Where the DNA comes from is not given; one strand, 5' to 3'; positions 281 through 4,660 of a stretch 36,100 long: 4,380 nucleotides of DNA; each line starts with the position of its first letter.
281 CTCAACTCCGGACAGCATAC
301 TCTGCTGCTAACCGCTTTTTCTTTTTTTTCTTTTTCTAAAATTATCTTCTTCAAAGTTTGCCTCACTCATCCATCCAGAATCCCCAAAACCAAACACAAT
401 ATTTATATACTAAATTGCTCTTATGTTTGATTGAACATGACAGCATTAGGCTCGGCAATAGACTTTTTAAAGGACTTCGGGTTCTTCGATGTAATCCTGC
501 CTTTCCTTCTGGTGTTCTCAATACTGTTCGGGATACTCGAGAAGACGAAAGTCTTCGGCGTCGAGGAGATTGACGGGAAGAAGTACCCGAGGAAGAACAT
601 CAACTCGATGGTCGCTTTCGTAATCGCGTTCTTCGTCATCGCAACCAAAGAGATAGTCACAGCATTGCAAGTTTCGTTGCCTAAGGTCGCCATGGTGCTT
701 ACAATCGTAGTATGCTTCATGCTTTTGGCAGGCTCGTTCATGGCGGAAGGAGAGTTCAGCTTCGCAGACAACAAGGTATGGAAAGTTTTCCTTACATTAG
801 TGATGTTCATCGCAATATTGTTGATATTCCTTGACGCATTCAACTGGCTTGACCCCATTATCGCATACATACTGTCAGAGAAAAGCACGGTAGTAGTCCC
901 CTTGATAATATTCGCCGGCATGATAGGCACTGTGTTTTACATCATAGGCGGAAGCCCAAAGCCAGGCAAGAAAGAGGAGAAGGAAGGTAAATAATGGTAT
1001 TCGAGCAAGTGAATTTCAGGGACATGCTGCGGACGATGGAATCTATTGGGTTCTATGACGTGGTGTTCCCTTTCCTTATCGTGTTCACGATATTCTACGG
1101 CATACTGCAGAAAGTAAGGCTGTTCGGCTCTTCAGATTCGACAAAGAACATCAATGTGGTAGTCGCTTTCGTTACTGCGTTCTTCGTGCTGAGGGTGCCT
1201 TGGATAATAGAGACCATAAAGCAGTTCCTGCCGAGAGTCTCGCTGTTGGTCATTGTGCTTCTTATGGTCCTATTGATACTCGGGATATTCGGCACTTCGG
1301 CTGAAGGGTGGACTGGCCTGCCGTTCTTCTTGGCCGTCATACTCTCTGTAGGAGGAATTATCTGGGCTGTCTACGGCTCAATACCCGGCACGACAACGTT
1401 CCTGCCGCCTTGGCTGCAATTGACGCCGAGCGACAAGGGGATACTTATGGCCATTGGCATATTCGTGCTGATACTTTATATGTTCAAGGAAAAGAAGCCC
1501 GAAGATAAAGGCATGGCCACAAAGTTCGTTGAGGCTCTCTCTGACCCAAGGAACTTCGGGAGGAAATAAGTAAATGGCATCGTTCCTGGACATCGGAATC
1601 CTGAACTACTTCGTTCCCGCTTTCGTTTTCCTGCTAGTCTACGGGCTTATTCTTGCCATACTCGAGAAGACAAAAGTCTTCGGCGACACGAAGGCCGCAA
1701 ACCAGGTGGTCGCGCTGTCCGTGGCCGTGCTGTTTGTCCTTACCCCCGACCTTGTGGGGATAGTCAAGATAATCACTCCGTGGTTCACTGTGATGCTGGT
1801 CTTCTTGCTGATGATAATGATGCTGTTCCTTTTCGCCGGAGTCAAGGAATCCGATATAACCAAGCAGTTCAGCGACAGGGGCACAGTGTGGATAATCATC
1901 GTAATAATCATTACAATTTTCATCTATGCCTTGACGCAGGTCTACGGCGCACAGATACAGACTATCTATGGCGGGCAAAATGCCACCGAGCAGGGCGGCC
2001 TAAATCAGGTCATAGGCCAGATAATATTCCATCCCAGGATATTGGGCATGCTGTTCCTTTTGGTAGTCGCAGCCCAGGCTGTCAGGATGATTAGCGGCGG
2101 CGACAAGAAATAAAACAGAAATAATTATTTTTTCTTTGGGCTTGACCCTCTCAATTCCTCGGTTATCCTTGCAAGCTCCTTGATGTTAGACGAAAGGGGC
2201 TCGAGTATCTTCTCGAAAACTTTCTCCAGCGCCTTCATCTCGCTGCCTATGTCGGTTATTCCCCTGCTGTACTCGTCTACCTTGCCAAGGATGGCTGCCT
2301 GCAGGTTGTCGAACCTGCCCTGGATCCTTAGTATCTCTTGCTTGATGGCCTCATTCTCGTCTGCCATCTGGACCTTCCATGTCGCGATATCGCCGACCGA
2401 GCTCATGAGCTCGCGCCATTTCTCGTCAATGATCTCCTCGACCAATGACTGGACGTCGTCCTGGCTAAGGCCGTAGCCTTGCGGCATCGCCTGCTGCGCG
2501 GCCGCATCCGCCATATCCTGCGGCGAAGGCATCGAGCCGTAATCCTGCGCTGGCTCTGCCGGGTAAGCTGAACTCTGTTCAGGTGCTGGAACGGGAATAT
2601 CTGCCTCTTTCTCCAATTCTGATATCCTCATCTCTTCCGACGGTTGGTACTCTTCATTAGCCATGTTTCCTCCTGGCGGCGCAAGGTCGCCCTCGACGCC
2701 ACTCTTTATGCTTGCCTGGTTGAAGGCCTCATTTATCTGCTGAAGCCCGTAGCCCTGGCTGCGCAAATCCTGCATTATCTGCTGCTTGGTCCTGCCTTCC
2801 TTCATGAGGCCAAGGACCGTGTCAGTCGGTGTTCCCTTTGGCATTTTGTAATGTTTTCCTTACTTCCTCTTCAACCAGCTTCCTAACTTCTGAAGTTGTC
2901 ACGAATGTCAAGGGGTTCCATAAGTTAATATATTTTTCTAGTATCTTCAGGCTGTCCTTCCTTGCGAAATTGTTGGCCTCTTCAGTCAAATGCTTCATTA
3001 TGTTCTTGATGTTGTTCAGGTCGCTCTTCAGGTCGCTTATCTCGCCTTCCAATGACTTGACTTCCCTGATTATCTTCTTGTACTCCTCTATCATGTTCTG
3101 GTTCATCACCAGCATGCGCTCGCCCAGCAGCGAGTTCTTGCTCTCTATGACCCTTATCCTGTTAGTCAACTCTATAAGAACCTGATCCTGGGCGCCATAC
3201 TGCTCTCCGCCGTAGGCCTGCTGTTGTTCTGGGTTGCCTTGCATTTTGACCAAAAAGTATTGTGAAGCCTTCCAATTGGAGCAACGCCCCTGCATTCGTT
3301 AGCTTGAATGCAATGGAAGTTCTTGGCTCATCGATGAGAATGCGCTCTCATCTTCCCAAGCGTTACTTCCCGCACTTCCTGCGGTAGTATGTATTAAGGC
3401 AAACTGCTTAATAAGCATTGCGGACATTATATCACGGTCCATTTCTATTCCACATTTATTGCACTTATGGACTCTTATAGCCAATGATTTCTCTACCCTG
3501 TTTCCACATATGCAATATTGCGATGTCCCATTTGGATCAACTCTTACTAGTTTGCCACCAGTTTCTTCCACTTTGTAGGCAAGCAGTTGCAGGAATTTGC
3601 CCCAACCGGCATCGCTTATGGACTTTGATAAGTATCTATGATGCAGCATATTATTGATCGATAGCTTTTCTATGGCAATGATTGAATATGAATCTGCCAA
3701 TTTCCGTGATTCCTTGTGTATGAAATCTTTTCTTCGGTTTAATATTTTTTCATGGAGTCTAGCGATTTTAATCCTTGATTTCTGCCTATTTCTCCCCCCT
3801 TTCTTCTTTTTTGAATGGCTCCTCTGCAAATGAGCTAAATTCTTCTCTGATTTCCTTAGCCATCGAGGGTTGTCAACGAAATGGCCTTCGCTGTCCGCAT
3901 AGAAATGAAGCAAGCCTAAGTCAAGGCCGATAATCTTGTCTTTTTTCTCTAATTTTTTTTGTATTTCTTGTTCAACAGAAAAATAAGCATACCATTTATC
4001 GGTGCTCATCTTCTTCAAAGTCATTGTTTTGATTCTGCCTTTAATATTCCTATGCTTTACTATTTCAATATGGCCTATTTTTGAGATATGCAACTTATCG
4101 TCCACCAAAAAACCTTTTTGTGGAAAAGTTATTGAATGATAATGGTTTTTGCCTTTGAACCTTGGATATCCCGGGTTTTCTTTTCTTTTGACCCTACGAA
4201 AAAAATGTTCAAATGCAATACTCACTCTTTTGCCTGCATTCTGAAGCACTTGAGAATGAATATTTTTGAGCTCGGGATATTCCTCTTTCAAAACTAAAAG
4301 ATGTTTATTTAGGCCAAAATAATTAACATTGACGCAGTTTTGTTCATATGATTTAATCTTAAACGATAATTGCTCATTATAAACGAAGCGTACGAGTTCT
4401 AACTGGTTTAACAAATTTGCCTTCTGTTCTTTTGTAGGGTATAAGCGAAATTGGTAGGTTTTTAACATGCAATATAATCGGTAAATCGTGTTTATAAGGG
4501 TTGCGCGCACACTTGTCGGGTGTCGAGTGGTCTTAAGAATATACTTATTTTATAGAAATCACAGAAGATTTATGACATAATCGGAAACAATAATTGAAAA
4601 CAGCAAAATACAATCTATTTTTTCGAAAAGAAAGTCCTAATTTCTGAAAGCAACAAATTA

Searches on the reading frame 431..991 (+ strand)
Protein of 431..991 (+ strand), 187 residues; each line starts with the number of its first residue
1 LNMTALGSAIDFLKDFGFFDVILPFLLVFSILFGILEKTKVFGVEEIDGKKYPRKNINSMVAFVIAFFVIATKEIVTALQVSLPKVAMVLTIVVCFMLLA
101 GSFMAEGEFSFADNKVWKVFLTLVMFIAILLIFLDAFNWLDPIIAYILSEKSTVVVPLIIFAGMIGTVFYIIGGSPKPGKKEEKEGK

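Call 35: search_protein_families(library=pfam, proteins=[window:431-991:+], max_evalue=0.01)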
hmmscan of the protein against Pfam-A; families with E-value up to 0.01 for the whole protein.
window:431-991:+ (187 aa): 0 families

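Call 51: search_protein_families(library=ncbifam, proteins=[window:431-991:+], max_evalue=0.01)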
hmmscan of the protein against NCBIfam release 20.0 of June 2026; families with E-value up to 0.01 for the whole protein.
window:431-991:+ (187 aa): 0 families

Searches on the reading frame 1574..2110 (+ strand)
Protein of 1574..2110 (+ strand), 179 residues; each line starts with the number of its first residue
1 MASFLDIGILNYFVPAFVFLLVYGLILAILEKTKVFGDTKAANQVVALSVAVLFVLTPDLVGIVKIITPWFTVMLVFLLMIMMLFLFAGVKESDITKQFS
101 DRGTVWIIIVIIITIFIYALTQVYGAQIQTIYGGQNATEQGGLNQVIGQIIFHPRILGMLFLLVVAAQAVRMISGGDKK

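Call 35: search_protein_families(library=pfam, proteins=[window:1574-2110:+], max_evalue=0.01)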
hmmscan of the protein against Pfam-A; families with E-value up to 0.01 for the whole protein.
window:1574-2110:+ (179 aa): 1 family
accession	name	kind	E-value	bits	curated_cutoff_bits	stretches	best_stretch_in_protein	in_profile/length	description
PF00499.25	Oxidored_q3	-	0.0045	17.2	33.2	1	46-160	21-130/146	NADH-ubiquinone/plastoquinone oxidoreductase chain 6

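Call 51: search_protein_families(library=ncbifam, proteins=[window:1574-2110:+], max_evalue=0.01)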
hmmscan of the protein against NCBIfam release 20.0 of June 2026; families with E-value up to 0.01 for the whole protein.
window:1574-2110:+ (179 aa): 1 family
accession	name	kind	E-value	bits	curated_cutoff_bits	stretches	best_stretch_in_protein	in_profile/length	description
NF005167.0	PRK06638.2-2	equivalog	0.0034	17.2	137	1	17-161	10-146/176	NADH-quinone oxidoreductase subunit J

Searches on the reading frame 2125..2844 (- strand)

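Call 35: search_protein_families(library=pfam, proteins=[window:2125-2844:-], max_evalue=0.01)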
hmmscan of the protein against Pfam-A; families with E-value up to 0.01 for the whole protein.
window:2125-2844:- (239 aa): 1 family
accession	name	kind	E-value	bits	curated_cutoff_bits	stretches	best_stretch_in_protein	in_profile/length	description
PF06825.17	HSBP1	-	0.0064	16.8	28.6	0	174-206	14-46/51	Heat shock factor binding protein 1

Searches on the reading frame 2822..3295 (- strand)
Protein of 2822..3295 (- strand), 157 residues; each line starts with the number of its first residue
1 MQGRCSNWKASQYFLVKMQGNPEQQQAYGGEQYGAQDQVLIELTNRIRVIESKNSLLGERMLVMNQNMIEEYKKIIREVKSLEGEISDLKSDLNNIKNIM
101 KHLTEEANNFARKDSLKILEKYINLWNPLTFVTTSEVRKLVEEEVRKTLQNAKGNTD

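Call 35: search_protein_families(library=pfam, proteins=[window:2822-3295:-], max_evalue=0.01)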
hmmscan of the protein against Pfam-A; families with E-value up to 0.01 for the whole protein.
window:2822-3295:- (157 aa): 3 families
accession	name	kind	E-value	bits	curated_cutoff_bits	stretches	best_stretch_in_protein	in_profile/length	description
PF25443.1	ANG-1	-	0.0012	19.4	28.5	1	40-113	16-89/105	ANG-1-like domain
PF06419.17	COG6_N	-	0.0035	17.9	27.4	1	58-110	21-73/114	Conserved oligomeric complex COG6, N-terminal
PF10046.14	BLOC1_2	-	0.0052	17.6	33.4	1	63-104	27-68/96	Biogenesis of lysosome-related organelles complex-1 subunit 2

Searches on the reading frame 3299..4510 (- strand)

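Call 35: search_protein_families(library=pfam, proteins=[window:3299-4510:-], max_evalue=0.01)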
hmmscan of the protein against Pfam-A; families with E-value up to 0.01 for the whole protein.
window:3299-4510:- (403 aa): 3 families
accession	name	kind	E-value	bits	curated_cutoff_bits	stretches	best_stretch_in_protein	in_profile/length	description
PF01385.25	OrfB_IS605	-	2.2e-27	96.1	30.5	1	177-289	2-117/120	Probable transposase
PF07282.18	Cas12f1-like_TNB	-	2.9e-18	66.2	26.3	1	303-367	1-60/60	Cas12f1-like, TNB domain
PF12323.14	HTH_OrfB_IS605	-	1.9e-13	50.1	21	1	15-58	1-45/47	Helix-turn-helix domain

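Call 51: search_protein_families(library=ncbifam, proteins=[window:3299-4510:-], max_evalue=0.01)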
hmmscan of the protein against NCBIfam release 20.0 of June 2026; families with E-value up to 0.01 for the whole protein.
window:3299-4510:- (403 aa): 6 families
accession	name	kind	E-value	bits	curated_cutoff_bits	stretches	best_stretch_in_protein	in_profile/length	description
NF038281.1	IS200_TnpB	exception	1.8e-89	300.4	425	1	17-371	2-359/360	IS200/IS605 family element RNA-guided endonuclease TnpB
NF040570.1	guided_TnpB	subfamily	6.9e-84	282.4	100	1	19-369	1-388/389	RNA-guided endonuclease TnpB family protein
NF038280.1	IS607_TnpB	exception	2.4e-36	125.6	350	1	113-381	111-400/431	IS607 family element RNA-guided endonuclease TnpB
NF038192.1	V_cas_c2c8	exception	1e-33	117.1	350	1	96-341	162-456/457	type V CRISPR-associated protein C2c8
NF049972.1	CRISPR_Cas12f2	exception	1.4e-14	53.8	450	1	166-368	298-516/524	type V CRISPR-associated effector Cas12f2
TIGR01766.2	TIGR01766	domain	4.8e-11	43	32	1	258-330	3-82/82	IS200/IS605 family accessory protein TnpB-related protein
